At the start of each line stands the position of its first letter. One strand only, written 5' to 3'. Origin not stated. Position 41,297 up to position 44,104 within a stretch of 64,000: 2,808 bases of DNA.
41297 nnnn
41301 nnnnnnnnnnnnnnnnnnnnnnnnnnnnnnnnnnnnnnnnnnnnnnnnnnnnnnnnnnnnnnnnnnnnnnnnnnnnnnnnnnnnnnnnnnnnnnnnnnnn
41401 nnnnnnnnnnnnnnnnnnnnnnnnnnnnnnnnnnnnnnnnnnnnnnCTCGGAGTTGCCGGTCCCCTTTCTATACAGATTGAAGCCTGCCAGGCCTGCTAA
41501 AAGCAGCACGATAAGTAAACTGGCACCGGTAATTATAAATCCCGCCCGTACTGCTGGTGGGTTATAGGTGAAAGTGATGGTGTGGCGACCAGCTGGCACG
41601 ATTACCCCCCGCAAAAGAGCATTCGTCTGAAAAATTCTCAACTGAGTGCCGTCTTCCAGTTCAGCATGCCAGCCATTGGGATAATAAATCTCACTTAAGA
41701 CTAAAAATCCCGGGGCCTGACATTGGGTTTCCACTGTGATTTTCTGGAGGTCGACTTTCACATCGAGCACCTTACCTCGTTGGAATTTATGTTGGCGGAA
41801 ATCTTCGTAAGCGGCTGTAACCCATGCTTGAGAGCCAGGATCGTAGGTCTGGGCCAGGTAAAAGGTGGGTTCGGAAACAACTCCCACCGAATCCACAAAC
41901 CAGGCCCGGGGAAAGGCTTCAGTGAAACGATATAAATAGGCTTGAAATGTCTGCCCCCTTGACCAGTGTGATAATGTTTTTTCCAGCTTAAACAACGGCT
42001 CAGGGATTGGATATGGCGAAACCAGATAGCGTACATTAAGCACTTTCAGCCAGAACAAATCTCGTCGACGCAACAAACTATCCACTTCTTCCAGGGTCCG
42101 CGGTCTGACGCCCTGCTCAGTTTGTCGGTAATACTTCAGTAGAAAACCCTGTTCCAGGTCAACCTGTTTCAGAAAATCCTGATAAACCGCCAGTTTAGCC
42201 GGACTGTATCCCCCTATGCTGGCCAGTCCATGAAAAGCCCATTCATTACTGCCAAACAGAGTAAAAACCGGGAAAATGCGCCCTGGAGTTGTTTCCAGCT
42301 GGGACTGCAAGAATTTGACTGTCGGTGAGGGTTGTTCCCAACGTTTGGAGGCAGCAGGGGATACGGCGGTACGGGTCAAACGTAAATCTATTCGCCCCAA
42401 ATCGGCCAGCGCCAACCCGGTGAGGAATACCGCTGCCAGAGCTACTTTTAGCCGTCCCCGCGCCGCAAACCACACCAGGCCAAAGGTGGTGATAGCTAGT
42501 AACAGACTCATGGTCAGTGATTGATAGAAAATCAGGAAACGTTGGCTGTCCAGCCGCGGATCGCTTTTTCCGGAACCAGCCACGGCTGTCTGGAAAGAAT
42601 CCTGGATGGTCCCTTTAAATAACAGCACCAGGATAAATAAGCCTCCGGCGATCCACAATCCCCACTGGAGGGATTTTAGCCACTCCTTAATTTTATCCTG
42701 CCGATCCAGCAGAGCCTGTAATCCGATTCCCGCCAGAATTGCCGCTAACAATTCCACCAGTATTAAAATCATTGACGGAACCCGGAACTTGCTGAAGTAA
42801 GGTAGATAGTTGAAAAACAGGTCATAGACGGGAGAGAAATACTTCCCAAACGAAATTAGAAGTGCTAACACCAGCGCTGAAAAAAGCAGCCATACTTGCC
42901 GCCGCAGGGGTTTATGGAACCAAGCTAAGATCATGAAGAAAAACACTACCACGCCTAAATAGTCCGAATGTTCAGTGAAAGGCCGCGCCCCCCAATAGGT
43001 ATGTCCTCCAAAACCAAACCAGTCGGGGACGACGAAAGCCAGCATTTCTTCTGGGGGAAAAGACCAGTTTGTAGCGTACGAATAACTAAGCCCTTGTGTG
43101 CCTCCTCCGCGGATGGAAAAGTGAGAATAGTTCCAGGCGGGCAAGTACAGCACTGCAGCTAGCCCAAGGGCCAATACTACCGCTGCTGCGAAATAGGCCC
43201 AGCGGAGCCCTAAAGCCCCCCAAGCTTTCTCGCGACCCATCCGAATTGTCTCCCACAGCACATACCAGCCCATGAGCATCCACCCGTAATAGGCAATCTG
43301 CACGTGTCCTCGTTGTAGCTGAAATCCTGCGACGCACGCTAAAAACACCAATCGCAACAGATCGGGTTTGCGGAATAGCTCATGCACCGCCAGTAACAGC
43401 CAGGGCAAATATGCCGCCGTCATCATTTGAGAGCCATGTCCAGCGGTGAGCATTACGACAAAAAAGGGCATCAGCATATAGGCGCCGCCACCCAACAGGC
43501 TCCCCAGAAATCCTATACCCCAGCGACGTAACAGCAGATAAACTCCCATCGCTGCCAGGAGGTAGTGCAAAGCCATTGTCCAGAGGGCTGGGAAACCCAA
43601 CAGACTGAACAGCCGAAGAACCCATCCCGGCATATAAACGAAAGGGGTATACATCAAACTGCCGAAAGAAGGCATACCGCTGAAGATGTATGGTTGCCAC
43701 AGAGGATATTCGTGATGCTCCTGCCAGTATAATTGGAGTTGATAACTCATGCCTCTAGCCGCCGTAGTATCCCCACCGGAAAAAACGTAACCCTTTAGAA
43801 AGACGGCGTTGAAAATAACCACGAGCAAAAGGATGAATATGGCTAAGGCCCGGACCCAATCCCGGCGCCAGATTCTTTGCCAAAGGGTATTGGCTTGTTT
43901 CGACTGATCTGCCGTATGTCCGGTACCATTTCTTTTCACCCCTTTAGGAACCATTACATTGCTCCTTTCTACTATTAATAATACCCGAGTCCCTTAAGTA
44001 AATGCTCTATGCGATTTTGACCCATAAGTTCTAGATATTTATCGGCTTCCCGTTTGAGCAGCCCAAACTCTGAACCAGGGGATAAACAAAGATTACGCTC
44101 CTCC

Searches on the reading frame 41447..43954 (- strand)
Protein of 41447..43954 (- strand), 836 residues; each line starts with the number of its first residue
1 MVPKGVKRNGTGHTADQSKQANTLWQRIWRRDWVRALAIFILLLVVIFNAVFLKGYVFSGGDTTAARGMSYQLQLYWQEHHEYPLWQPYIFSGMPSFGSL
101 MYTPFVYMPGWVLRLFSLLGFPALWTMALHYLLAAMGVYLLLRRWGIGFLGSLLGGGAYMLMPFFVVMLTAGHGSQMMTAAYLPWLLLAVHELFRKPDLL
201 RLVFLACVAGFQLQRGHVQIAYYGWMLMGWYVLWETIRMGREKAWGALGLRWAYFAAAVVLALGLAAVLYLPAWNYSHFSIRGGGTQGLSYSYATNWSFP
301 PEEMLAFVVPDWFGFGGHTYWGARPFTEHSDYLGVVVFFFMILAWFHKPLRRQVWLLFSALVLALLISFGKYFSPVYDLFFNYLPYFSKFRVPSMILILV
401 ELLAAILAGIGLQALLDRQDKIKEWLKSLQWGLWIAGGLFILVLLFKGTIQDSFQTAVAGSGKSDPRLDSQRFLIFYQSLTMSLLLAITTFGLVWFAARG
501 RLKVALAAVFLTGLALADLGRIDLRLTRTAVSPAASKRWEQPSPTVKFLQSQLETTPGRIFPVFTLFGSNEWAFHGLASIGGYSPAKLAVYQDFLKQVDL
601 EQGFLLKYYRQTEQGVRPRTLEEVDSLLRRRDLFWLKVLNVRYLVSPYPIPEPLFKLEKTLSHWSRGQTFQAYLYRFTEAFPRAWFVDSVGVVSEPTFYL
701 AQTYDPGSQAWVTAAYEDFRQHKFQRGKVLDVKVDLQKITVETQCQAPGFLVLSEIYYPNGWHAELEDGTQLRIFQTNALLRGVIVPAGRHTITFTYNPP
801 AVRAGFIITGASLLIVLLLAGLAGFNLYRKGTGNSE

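Call 10: find_encoding_contigs(protein=window:41447-43954:-, flank=10000, max_places=2)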
Protein window:41447-43954:- (836 aa): 4 contigs read that carry it; 2 places shown.
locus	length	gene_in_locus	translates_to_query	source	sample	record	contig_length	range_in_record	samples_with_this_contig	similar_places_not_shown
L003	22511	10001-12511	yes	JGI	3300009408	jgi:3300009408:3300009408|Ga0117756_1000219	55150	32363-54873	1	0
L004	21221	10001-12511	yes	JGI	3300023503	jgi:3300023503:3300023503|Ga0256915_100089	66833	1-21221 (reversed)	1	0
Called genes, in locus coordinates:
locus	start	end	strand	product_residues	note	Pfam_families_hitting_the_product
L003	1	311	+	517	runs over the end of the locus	PF07719:TPR_2 (faint), PF13424:TPR_12 (faint), PF21033:RMD1-3 (faint), PF13414:TPR_11, PF13432:TPR_16 (weak), PF14559:TPR_19 (weak), PF12895:ANAPC3 (weak), PF13432:TPR_16 (weak), +14 more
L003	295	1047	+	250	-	-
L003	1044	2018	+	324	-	PF00535:Glycos_transf_2, PF10111:Glyco_tranf_2_2, PF13641:Glyco_tranf_2_3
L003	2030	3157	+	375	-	PF20706:GT4-conflict (weak), PF00534:Glycos_transf_1, PF13692:Glyco_trans_1_4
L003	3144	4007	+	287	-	PF00535:Glycos_transf_2, PF13641:Glyco_tranf_2_3, PF13632:Glyco_trans_2_3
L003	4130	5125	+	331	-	PF00534:Glycos_transf_1 (weak), PF13692:Glyco_trans_1_4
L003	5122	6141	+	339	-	PF13469:Sulfotransfer_3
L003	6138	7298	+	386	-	PF13439:Glyco_transf_4, PF13579:Glyco_trans_4_4 (weak), PF20706:GT4-conflict, PF00534:Glycos_transf_1, PF13692:Glyco_trans_1_4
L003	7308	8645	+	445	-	PF01943:Polysacc_synt, PF03023:MurJ, PF13440:Polysacc_synt_3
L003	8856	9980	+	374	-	PF00884:Sulfatase, PF16347:SGSH_C (faint)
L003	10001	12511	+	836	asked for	PF09586:YfhO (weak)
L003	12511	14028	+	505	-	PF00512:HisKA, PF02518:HATPase_c, PF14501:HATPase_c_5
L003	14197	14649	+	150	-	PF00572:Ribosomal_L13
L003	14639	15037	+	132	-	PF00380:Ribosomal_S9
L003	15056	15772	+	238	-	PF00318:Ribosomal_S2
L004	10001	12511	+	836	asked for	PF09586:YfhO (weak)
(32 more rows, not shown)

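Call 13: list_cluster_members(proteins=[P0001, window:41447-43954:-, window:10223-11656:-, window:17102-18415:+, window:18415-19980:+])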
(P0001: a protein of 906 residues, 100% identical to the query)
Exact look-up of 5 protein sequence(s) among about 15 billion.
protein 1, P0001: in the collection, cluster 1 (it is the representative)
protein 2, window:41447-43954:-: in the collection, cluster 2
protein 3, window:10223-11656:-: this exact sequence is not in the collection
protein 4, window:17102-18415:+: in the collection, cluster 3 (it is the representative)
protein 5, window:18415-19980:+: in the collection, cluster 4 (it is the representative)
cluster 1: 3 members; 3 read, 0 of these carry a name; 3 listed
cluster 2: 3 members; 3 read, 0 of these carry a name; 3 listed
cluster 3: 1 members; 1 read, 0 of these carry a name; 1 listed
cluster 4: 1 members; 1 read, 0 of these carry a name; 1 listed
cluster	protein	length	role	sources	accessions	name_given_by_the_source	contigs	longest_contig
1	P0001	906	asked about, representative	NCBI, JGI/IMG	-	-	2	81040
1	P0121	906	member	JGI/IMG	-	-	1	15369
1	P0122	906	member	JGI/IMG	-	-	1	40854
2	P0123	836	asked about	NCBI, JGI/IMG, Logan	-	-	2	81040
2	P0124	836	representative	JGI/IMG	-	-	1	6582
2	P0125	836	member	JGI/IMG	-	-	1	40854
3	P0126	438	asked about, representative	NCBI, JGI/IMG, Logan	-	-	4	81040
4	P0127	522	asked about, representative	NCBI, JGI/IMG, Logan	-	-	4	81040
